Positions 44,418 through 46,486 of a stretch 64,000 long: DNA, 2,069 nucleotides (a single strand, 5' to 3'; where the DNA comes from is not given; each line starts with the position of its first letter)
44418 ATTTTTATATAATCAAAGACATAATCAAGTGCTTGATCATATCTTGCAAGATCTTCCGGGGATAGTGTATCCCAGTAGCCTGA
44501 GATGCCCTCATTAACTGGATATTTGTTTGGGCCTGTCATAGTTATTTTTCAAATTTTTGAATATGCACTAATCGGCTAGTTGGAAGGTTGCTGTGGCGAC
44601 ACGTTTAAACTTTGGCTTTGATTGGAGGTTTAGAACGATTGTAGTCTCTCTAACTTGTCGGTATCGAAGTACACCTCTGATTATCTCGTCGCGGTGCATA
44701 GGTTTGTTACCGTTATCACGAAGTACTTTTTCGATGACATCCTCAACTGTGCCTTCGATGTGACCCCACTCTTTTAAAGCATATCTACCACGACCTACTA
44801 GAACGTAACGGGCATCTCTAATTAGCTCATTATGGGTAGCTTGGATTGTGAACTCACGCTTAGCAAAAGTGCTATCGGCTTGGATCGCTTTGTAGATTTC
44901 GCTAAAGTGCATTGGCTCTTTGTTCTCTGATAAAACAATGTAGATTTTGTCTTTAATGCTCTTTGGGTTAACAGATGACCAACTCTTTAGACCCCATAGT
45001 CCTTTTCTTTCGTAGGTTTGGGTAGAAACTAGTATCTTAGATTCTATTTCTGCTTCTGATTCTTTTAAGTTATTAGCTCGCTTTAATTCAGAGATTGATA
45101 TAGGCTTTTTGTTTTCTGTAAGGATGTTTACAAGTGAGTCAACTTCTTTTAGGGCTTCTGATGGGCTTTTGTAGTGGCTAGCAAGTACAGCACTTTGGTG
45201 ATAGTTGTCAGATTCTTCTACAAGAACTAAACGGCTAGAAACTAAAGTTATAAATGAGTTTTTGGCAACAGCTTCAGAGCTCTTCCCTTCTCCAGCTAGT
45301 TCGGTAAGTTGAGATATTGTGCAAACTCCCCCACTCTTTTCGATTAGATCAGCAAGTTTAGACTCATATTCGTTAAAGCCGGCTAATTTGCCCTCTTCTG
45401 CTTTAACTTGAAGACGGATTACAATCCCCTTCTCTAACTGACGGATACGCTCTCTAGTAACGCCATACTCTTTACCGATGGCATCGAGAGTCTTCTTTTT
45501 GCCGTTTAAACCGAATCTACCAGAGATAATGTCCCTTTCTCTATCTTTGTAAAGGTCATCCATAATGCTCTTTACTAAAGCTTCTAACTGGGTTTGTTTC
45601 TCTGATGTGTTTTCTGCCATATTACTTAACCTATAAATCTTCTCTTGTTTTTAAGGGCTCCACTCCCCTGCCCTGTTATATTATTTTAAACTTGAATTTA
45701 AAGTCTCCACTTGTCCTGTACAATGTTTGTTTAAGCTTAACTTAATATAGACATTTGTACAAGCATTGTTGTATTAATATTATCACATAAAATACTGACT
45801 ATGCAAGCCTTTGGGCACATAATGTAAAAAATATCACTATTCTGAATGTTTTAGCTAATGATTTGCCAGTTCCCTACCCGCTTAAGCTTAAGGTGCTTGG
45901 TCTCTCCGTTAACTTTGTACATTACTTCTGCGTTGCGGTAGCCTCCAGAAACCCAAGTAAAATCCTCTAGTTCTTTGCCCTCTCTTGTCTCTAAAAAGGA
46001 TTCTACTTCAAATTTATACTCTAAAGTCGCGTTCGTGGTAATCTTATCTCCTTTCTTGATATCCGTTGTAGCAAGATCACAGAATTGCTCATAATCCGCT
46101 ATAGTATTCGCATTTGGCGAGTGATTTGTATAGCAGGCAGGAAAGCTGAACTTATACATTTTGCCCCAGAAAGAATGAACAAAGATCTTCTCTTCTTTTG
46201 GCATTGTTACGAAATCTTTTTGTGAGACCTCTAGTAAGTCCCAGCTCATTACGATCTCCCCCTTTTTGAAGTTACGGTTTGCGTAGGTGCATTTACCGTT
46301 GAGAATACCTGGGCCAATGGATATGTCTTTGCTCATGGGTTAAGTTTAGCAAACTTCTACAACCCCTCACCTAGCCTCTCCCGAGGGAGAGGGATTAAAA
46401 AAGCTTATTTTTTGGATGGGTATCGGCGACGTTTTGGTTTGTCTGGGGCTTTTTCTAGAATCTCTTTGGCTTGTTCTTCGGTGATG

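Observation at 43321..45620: Operon encoding a sigma-70 region 4 plus double HARE-HTH protein and two small paralogs sharing a W-x-(T/Y)LSPE(E/D)L motif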

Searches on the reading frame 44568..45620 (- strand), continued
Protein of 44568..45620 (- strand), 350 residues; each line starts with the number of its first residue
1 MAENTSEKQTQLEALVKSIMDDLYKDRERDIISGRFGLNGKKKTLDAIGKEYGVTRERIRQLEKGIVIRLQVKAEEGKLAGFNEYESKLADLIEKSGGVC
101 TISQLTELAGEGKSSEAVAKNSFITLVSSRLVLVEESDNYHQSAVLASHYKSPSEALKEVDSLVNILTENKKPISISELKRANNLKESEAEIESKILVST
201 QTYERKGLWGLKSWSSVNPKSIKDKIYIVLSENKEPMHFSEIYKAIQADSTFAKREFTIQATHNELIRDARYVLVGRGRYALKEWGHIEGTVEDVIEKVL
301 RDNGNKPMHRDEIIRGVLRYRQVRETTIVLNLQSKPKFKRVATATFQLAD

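Call 34: search_protein_representatives(alignment_id=A1)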
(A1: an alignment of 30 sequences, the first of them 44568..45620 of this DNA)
Query: 30 sequences, 350 profile positions. Proteins with E-value up to 0.001 (for the whole library): 41452; up to 1e-10: 2394; up to 1e-30: 729. The best 150 are listed.
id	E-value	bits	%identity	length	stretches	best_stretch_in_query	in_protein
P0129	2.0e-154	530.4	-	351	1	4-347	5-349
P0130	2.1e-152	523.7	-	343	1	10-346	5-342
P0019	1.3e-142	491.5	-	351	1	1-347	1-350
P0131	1.0e-131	455.7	-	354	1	10-348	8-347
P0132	2.7e-118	411.5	-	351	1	7-349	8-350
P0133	6.0e-117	407.1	-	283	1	8-277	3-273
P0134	7.9e-116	403.4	-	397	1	7-348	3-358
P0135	3.1e-107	375.1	-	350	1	9-345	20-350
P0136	1.8e-106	372.6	-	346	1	4-348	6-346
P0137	5.9e-105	367.6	-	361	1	6-346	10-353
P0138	1.9e-101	356.1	-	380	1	5-345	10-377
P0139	3.4e-101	355.3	-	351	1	1-345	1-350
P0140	8.4e-100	350.7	-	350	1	4-347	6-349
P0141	9.4e-100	350.5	-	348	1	8-346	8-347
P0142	3.1e-99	348.8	-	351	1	5-346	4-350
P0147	2.7e-92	326.0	-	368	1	23-348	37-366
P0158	6.1e-82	292.0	-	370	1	26-347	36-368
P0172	3.2e-77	276.4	-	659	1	14-346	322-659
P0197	2.1e-74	267.2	-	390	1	14-348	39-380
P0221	2.8e-72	260.2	-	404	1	12-346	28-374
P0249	7.4e-71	255.5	-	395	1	15-348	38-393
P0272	2.2e-69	250.6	-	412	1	13-345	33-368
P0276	3.6e-69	250.0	-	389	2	188-347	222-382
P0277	3.9e-69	249.8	-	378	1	15-348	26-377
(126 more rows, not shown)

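Call 54: search_solved_structures(query=A1, max_evalue=0.01, show_alignments=0)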
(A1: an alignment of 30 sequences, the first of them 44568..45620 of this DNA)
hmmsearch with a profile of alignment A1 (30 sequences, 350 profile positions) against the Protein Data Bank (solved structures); distinct sequences matched with E-value up to 0.01: 67 (the best 60 are shown).
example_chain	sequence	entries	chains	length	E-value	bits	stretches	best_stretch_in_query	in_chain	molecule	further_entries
7pp4_f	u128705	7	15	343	1.3e-12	50.8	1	11-79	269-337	RNA polymerase sigma factor SigB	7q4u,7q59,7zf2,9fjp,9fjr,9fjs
4g6d_A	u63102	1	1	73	1.3e-12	50.7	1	14-83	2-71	RNA polymerase sigma factor rpoD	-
7kuf_B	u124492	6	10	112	2.7e-12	49.7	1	11-73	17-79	RNA polymerase sigma factor, DNA-directed RNA polymerase subunit beta chimera | RNA polymerase sigma factor SigA,DNA-directed RNA polymerase subunit beta | RNA 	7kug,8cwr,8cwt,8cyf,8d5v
8k60_F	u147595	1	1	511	3e-12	49.6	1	12-73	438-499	RNA polymerase principal sigma factor HrdB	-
7vpz_F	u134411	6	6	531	3.2e-12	49.5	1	12-73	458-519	RNA polymerase principal sigma factor HrdB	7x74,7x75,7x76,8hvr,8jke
7vpd_F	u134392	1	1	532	3.2e-12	49.4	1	12-73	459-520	RNA polymerase sigma factor SigA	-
6ono_B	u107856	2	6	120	3.6e-12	49.3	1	11-73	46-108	RNA polymerase sigma factor SigA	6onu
8x6f_E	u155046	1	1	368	4.1e-12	49.1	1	9-82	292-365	RNA polymerase sigma factor SigA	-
7l7b_F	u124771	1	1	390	4.5e-12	49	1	10-79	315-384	RNA polymerase sigma factor SigA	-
7ckq_F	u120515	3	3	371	4.6e-12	48.9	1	9-82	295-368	RNA polymerase sigma factor SigA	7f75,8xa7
4g8x_A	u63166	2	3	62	4.9e-12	48.8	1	14-72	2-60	RNA polymerase sigma factor rpoD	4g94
8dy7_F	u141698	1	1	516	5e-12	48.8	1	12-73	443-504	RNA polymerase sigma factor SigA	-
8dy9_F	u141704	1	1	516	5e-12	48.8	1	12-73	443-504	RNA polymerase sigma factor SigA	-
8gzg_F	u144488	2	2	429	5.4e-12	48.7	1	9-73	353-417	RNA polymerase sigma factor SigA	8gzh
8h3v_G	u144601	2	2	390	1.8e-11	47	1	8-73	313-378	RNA polymerase sigma factor SigA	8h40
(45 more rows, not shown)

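Call 60: list_cluster_members(proteins=[P0134, P0147, P0172, P0197, P0221, P0249, P0272, P0276, P0277, P0158])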
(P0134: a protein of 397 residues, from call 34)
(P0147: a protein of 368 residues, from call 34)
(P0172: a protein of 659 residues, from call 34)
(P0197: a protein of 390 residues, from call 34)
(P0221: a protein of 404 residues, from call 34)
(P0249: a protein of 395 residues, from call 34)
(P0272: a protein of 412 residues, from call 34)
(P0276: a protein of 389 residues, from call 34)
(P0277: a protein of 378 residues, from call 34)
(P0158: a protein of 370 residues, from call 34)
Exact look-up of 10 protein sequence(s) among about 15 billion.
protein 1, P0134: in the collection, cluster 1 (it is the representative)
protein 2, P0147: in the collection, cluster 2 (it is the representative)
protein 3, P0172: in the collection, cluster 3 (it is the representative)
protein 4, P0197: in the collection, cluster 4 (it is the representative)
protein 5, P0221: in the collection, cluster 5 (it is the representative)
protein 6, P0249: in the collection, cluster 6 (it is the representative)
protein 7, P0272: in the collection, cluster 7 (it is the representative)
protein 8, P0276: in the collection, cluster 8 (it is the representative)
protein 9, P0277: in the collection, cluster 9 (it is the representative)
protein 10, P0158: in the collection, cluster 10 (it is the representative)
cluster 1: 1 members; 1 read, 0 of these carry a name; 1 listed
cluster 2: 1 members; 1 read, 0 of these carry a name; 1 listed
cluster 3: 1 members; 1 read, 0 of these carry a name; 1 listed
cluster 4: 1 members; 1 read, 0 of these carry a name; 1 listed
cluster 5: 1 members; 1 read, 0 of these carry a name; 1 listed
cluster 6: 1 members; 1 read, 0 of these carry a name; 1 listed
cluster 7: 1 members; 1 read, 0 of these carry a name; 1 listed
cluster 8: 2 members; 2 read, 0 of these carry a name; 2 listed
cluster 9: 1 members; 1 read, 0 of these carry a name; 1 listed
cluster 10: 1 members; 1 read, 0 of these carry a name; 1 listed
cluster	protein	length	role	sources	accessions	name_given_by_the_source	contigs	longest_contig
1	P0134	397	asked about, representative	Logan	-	-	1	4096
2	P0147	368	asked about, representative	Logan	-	-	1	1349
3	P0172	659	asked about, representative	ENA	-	-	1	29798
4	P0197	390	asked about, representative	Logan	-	-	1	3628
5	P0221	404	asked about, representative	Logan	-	-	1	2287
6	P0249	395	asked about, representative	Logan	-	-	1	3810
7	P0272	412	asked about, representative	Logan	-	-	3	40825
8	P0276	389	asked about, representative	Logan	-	-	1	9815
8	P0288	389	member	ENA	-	-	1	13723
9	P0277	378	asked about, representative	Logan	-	-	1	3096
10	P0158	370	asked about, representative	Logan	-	-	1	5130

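Call 70: search_protein_families(library=phrogs, proteins=[window:44568-45620:-, L084:7383-8066:+], max_evalue=0.01)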
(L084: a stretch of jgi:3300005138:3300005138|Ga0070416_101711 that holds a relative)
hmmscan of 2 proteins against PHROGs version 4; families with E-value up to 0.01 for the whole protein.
window:44568-45620:- (350 aa): 1 family
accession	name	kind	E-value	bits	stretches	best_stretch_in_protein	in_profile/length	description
phrog_351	-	transcription regulation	4.5e-08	33.1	1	14-76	667-729/928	RNA polymerase sigma factor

L084:7383-8066:+ (227 aa): 0 families

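Call 71: search_protein_families(library=padloc, proteins=[window:44568-45620:-, L084:7383-8066:+], max_evalue=0.01)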
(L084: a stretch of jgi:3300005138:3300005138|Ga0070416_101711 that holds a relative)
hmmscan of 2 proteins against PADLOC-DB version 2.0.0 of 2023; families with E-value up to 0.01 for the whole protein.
window:44568-45620:- (350 aa): 2 families
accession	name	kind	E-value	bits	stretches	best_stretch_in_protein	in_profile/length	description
PDLC02203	MzaA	-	2.7e-10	37.1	1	11-94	596-680/683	-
PDLC00032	DruM2|DruM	-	0.00093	16.5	0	220-298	334-412/424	DNA cytosine methylase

L084:7383-8066:+ (227 aa): 0 families

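Call 84: search_dna_similar(query=window:44568-45620:-, collection=phages, mode=protein, max_evalue=0.001, max_rows=10)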
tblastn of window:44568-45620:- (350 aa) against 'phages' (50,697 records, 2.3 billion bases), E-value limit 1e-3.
Records with a match: 15; places in all: 15; records where one place covers at least 80% of the query: 0.
Best place of each record, by identity: <60% 15.
By first word of the organism name: Bacteriophage 9; Enterococcus 2; Listeria 2; Staphylococcus 1; Microcystis 1.
By host as written in the record: - 10; Listeria monocytogenes 2; Enterococcus faecalis 1; Staphylococcus aureus 1; Microcystis sp. SG03 1.
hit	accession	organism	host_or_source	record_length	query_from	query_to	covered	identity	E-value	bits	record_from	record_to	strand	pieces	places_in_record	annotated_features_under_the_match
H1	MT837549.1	Bacteriophage sp.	human fecal samples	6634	2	71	20%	42.5%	3e-5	52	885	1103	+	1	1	record has no annotation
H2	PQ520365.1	Enterococcus phage IME_EF3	-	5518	22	93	21%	41.1%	1e-5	53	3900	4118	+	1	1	record has no annotation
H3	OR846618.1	Enterococcus phage Efs 1-1-1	Enterococcus faecalis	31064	22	93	21%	41.1%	1e-5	53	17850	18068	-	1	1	record has no annotation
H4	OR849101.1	Listeria phage LM 4-14-1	Listeria monocytogenes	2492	22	84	18%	42.2%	3e-5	52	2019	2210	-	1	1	record has no annotation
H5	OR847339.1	Listeria phage LM 4-11-1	Listeria monocytogenes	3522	22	84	18%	42.2%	3e-5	52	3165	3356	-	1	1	record has no annotation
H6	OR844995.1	Staphylococcus phage SA 1306 Kay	Staphylococcus aureus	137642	22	82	17%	41.9%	6e-5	51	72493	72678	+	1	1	record has no annotation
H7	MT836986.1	Bacteriophage sp.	human fecal samples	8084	27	82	16%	45.6%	2e-4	49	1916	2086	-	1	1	record has no annotation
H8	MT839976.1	Bacteriophage sp.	human fecal samples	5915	26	82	16%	43.1%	1e-4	50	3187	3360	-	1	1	record has no annotation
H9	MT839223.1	Bacteriophage sp.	human fecal samples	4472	26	82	16%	43.1%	4e-4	48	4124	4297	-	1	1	record has no annotation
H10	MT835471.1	Bacteriophage sp.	human fecal samples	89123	27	82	16%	43.9%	6e-4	48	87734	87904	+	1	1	record has no annotation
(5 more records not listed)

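Call 88: find_encoding_contigs(protein=P0002, flank=6000, max_places=2)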
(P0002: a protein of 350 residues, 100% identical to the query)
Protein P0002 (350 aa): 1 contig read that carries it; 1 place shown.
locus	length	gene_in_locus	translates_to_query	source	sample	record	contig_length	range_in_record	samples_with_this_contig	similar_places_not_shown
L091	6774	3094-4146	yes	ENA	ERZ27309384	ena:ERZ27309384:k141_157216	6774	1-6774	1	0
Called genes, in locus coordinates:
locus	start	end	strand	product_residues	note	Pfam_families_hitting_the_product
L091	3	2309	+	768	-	?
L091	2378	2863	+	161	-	PF00856:SET (faint)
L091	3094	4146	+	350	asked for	PF04545:Sigma70_r4, PF05066:HARE-HTH (faint)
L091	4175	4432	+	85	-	-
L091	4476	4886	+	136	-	-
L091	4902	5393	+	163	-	-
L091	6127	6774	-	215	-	?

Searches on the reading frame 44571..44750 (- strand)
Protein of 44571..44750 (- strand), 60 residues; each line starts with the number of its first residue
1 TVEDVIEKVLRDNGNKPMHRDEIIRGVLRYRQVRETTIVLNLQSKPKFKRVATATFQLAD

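Call 20: search_protein_families(library=pfam, proteins=[window:44571-44750:-], max_evalue=10)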
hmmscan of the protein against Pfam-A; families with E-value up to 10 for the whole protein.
seq(60 aa): 2 families
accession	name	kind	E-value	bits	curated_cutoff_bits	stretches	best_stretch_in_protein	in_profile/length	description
PF05066.19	HARE-HTH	-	0.0073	17.1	25.9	1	1-34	2-34/71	HB1, ASXL, restriction endonuclease HTH domain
PF02845.22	CUE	-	0.21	11.7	21.1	0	3-15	17-29/42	CUE domain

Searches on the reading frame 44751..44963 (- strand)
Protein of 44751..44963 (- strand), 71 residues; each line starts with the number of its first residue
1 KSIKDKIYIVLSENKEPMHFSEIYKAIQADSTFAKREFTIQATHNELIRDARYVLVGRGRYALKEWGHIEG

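Call 20: search_protein_families(library=pfam, proteins=[window:44751-44963:-], max_evalue=10)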
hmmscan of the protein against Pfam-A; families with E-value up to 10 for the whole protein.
seq(71 aa): 1 family
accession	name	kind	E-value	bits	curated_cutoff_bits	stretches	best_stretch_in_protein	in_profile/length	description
PF05066.19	HARE-HTH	-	5.9e-06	27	25.9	1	2-66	2-71/71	HB1, ASXL, restriction endonuclease HTH domain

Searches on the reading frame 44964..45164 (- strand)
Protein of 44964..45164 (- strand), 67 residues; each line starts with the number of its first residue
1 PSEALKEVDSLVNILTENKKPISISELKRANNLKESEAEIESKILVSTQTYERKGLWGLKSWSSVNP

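Call 20: search_protein_families(library=pfam, proteins=[window:44964-45164:-], max_evalue=10)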
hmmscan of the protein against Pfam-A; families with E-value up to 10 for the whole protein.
seq(67 aa): 3 families
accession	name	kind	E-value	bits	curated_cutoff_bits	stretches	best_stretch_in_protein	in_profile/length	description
PF23159.1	WH_Rok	-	0.025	15.1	27.6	1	11-30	5-24/58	Repressor Rok winged helix domain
PF01476.26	LysM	-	0.17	12.3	20.9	1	9-43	7-39/43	LysM domain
PF16007.11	DUF4777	-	0.19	12.4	34.4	1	9-56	7-56/66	Domain of unknown function (DUF4777)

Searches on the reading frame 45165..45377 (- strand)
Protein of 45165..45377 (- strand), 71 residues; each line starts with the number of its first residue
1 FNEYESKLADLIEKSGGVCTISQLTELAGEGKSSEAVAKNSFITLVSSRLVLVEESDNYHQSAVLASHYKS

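Call 20: search_protein_families(library=pfam, proteins=[window:45165-45377:-], max_evalue=10)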
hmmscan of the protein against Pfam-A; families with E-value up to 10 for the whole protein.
seq(71 aa): 0 families

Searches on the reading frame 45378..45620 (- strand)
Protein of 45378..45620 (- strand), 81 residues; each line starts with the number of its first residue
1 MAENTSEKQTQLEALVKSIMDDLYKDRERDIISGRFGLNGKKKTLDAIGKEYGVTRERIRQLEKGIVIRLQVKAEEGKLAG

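Call 20: search_protein_families(library=pfam, proteins=[window:45378-45620:-], max_evalue=10)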
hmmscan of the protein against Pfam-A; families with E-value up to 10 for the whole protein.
seq(81 aa): 1 family
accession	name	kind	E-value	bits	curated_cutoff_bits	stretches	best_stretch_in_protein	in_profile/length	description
PF04545.22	Sigma70_r4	-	5.7e-12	45.4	24.1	1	26-68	7-46/50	Sigma-70, region 4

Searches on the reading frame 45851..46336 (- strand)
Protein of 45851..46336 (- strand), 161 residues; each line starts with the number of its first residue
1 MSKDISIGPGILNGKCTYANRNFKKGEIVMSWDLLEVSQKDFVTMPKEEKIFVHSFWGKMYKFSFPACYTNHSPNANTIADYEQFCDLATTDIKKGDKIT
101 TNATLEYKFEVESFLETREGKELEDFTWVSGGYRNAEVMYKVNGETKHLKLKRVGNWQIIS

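Call 3: search_protein_families(library=pfam, proteins=[window:45851-46336:-], max_evalue=1)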
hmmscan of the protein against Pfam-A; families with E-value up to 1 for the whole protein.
window:45851-46336:- (161 aa): 1 family
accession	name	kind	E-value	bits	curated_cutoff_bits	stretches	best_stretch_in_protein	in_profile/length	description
PF00856.33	SET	-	2e-05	25.4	22.4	1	14-102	1-103/105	SET domain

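Call 4: search_protein_families(library=ncbifam, proteins=[window:45851-46336:-], max_evalue=1)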
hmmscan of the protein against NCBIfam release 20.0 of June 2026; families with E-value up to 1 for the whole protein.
window:45851-46336:- (161 aa): 0 families

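Call 70: search_protein_families(library=phrogs, proteins=[window:45851-46336:-], max_evalue=0.01)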
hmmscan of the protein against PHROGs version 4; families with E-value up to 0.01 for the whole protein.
window:45851-46336:- (161 aa): 0 families

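Call 71: search_protein_families(library=padloc, proteins=[window:45851-46336:-], max_evalue=0.01)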
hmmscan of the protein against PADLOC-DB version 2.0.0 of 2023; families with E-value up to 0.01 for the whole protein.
window:45851-46336:- (161 aa): 0 families
